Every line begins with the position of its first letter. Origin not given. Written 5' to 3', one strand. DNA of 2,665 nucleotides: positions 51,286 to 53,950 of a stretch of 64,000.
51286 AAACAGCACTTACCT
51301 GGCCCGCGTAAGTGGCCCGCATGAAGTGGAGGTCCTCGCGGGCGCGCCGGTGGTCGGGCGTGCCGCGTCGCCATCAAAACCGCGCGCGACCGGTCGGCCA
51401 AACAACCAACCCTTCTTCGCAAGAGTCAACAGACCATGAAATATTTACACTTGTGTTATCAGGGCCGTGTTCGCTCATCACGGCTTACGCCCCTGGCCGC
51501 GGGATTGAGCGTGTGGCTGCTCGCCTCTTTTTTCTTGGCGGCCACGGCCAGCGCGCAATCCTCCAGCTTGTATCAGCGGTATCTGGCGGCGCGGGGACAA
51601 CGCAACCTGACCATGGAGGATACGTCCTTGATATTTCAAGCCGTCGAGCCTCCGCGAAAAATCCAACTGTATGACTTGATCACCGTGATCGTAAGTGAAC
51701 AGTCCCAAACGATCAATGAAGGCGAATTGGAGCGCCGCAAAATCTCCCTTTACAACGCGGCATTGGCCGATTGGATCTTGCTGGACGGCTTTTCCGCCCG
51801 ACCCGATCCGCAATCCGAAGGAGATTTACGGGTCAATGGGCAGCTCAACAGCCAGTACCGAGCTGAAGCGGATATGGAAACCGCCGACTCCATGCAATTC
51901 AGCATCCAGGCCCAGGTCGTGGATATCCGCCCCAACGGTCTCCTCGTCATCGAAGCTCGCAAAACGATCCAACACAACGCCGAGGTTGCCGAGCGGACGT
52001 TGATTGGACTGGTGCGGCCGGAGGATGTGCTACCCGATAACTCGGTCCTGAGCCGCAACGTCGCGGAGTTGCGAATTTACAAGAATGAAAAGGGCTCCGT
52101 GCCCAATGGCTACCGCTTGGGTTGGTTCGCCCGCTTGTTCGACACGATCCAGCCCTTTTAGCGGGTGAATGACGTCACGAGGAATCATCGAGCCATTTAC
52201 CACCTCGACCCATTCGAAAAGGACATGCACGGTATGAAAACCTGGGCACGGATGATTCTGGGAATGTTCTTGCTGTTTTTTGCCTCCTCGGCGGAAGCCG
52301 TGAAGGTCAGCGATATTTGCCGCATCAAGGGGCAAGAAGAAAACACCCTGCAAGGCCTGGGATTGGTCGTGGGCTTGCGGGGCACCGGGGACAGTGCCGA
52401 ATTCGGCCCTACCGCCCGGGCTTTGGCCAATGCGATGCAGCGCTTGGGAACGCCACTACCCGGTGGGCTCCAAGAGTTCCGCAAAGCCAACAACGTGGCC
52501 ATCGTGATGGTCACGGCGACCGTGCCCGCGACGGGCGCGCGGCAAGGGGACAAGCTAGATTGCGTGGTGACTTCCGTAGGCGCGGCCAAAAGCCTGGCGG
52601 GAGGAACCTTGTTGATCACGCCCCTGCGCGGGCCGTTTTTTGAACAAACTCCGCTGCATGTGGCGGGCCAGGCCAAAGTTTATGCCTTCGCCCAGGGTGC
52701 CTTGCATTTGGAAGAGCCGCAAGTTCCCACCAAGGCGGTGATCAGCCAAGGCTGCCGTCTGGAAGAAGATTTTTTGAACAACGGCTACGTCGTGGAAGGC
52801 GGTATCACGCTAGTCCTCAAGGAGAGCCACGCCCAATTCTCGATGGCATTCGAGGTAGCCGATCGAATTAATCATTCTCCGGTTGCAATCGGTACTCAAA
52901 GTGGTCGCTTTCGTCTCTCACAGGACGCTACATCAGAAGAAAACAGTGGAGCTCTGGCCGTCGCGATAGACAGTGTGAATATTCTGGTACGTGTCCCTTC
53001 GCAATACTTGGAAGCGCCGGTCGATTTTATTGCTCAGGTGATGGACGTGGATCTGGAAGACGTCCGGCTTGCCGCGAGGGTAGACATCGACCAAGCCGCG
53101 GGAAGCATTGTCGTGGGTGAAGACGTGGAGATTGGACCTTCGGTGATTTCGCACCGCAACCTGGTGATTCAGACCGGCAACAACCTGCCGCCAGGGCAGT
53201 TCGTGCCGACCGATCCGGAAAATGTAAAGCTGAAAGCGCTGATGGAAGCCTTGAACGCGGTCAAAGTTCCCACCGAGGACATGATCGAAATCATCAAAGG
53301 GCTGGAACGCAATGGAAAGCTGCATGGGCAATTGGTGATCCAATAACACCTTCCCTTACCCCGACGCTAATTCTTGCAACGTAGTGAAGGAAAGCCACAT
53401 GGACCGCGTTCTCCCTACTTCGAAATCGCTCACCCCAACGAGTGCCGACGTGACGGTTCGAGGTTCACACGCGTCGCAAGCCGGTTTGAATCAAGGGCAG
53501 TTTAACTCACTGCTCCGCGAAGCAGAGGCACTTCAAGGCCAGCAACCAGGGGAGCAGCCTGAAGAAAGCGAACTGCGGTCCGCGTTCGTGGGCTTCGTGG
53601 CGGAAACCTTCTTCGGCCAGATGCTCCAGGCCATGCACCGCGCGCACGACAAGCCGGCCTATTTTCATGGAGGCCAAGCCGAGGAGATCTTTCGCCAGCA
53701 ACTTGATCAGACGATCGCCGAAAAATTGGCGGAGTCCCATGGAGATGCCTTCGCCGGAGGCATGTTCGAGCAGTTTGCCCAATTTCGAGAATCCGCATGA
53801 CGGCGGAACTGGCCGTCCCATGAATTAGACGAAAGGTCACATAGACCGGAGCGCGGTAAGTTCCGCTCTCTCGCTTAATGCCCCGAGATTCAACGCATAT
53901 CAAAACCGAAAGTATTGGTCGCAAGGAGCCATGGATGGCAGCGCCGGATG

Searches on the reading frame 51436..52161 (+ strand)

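Call 6: search_protein_families(library=pfam, proteins=[window:51436-52161:+], max_evalue=0.01)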
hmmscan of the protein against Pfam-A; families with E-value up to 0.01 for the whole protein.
window:51436-52161:+ (241 aa): 1 family
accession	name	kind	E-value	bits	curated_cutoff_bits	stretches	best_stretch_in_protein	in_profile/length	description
PF02107.21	FlgH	-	5.5e-28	98.2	27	1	70-240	18-172/172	Flagellar L-ring protein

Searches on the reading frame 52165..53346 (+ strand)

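Call 6: search_protein_families(library=pfam, proteins=[window:52165-53346:+], max_evalue=0.01)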
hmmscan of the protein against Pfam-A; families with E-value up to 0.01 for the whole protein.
window:52165-53346:+ (393 aa): 1 family
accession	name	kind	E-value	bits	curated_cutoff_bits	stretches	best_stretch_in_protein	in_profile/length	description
PF02119.21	FlgI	-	2.6e-63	214.4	25.3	2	47-339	1-266/343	Flagellar P-ring protein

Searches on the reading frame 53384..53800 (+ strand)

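Call 6: search_protein_families(library=pfam, proteins=[window:53384-53800:+], max_evalue=0.01)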
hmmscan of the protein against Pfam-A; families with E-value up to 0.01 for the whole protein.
window:53384-53800:+ (138 aa): 1 family
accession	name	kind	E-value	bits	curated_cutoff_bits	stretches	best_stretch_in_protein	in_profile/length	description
PF10135.14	Rod-binding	-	5.3e-07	30.5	25.1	1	83-118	2-38/51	Rod binding protein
